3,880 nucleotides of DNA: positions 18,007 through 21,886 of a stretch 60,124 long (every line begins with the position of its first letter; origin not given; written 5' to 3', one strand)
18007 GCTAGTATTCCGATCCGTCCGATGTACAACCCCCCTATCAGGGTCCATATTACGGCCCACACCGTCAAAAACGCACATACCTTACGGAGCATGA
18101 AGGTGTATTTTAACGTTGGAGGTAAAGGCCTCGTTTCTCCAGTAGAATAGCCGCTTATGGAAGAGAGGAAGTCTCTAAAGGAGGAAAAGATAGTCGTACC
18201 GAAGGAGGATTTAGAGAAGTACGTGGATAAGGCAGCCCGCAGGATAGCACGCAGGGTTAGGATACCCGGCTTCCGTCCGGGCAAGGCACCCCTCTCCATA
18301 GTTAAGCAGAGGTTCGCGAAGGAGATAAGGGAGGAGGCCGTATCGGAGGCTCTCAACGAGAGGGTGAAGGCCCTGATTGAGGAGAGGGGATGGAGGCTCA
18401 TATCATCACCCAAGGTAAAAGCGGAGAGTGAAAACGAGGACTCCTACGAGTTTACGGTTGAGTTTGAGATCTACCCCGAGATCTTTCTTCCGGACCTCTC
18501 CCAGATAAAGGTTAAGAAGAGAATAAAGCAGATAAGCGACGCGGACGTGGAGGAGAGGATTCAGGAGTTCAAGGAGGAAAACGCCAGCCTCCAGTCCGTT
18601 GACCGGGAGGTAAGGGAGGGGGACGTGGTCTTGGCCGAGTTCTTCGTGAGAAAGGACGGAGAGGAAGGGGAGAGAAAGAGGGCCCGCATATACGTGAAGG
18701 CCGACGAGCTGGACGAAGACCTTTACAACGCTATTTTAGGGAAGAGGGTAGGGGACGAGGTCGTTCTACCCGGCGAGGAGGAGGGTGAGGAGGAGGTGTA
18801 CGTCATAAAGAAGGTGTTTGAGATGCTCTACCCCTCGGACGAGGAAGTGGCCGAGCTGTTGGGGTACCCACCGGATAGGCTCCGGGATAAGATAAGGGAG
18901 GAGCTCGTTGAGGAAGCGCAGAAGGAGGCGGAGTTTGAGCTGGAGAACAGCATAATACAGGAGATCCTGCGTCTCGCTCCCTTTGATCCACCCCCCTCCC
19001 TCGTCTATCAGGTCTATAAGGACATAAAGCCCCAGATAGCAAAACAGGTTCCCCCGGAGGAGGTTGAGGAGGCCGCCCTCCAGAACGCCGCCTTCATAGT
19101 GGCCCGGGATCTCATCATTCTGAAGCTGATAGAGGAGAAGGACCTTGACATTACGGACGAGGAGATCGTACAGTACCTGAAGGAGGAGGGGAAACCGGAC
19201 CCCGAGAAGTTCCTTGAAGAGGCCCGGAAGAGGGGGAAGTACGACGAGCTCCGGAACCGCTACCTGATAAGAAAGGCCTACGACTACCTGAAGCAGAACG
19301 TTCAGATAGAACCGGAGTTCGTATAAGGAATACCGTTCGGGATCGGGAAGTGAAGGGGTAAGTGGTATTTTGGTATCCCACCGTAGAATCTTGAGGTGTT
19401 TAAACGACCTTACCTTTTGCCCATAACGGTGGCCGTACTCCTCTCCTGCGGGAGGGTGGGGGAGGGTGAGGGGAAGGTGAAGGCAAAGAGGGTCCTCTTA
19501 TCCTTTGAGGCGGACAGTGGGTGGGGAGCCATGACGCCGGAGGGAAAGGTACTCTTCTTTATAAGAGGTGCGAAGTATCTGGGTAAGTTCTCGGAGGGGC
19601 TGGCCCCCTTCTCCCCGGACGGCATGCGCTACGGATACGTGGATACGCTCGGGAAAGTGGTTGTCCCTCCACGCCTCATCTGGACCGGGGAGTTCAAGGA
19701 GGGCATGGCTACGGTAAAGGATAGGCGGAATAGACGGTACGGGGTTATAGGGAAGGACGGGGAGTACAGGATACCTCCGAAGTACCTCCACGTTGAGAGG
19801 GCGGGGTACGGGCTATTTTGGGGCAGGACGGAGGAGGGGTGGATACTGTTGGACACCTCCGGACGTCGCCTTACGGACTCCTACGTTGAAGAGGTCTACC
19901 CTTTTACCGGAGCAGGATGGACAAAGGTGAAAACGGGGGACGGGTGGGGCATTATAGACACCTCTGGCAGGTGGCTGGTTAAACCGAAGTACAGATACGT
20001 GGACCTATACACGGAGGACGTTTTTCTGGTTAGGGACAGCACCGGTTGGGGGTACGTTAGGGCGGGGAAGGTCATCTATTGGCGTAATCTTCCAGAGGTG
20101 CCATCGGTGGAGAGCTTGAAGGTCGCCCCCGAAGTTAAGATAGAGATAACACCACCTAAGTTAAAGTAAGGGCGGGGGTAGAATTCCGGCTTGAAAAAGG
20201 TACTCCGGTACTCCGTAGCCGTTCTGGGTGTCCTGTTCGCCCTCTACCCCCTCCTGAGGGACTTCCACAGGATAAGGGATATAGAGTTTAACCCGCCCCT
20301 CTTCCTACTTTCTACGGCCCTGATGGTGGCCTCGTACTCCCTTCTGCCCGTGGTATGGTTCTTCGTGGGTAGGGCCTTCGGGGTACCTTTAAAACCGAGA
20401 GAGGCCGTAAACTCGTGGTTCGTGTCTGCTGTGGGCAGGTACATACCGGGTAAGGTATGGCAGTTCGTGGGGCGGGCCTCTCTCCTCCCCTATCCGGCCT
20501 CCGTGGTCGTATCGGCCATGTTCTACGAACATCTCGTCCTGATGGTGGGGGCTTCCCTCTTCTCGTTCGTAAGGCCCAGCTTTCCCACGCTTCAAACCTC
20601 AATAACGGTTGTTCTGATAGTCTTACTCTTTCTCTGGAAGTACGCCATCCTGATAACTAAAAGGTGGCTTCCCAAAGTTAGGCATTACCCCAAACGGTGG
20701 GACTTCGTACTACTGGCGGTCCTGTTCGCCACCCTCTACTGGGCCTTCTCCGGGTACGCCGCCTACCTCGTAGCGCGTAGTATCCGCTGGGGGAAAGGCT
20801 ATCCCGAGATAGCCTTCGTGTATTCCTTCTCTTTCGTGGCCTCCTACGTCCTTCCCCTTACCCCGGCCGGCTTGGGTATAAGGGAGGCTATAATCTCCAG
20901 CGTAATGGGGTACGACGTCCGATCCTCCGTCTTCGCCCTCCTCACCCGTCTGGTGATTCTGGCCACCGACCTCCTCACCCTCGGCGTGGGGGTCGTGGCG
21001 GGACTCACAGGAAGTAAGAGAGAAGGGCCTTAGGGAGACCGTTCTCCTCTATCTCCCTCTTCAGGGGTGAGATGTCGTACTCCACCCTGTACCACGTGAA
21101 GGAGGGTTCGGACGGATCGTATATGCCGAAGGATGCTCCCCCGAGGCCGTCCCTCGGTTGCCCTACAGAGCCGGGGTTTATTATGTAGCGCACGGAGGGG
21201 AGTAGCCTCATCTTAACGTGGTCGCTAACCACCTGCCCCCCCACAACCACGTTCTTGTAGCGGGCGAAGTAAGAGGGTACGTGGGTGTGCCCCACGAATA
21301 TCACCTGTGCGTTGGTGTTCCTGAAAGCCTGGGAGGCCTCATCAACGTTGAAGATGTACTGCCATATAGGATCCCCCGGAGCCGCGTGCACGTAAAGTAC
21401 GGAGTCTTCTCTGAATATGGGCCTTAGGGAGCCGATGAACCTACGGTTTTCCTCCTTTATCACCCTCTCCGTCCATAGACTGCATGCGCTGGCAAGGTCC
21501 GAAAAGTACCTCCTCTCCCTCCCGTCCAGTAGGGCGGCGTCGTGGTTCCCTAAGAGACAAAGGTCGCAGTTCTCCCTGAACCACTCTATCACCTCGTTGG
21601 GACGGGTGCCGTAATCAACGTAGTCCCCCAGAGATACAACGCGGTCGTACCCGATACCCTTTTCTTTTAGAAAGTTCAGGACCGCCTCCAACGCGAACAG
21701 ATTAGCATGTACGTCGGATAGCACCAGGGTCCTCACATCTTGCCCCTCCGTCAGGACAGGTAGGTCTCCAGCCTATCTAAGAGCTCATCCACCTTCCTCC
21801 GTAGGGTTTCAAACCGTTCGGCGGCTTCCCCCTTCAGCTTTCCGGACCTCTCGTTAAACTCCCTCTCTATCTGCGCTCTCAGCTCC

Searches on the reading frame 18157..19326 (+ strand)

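Call 62: search_protein_families(library=pfam, proteins=[window:18157-19326:+])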
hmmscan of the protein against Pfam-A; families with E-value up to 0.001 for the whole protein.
window:18157-19326:+ (389 aa): 2 families
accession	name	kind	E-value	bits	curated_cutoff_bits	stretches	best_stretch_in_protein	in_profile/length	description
PF05697.18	Trigger_N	-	1e-35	123.6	22.2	1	7-137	12-143/144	Bacterial trigger factor protein (TF)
PF05698.19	Trigger_C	-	5.3e-13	49.8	22.7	1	240-379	3-161/162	Bacterial trigger factor protein (TF) C-terminus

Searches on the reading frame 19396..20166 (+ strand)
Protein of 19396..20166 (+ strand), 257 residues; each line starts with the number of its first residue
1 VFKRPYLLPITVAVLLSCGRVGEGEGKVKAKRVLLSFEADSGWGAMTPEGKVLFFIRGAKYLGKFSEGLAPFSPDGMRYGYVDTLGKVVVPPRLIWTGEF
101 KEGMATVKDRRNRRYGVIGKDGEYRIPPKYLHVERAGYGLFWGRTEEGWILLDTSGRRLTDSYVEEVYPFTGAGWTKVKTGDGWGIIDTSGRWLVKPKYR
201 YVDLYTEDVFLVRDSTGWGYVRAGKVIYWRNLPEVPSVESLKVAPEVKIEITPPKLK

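Call 54: search_protein_families(library=pfam, proteins=[window:19396-20166:+])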
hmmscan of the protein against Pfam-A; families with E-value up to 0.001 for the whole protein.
window:19396-20166:+ (257 aa): 1 family
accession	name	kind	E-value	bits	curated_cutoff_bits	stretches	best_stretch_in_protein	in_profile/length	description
PF14903.11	WG_beta_rep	-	2.5e-22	79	25.6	2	79-108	1-30/35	WG containing repeat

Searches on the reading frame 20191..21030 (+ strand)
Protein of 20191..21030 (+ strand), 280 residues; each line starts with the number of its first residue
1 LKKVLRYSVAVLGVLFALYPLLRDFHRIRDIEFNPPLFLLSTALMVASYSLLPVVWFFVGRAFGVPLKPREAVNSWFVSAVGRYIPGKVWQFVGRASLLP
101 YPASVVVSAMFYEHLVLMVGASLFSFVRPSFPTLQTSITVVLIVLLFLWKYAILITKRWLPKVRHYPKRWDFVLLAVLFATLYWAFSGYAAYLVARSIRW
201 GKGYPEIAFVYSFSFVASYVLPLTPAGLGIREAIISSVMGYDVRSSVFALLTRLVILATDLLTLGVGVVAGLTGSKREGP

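Call 54: search_protein_families(library=pfam, proteins=[window:20191-21030:+])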
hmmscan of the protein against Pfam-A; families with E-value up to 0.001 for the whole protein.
window:20191-21030:+ (280 aa): 1 family
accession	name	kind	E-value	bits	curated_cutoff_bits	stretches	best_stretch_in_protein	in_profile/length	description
PF03706.18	LPG_synthase_TM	-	1.7e-08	34.7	33.4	1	19-257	22-295/302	Lysylphosphatidylglycerol synthase TM region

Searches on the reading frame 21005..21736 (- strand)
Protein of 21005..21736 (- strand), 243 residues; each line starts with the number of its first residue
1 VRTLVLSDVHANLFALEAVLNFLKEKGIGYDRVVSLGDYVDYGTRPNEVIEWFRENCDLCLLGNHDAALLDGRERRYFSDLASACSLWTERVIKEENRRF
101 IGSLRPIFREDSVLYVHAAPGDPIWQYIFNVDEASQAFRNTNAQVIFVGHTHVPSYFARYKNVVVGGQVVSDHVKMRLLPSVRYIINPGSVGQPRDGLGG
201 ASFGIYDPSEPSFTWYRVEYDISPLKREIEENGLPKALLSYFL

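Call 65: search_protein_families(library=pfam, proteins=[window:21005-21736:-], max_evalue=0.00001)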
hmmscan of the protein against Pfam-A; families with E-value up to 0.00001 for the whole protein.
window:21005-21736:- (243 aa): 2 families
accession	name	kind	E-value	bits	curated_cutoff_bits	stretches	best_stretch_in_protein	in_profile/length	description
PF00149.33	Metallophos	-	3e-16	60.9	21.5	1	1-154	1-191/191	Calcineurin-like phosphoesterase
PF12850.12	Metallophos_2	-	6.2e-16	59.2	27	1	1-207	1-150/154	Calcineurin-like phosphoesterase superfamily domain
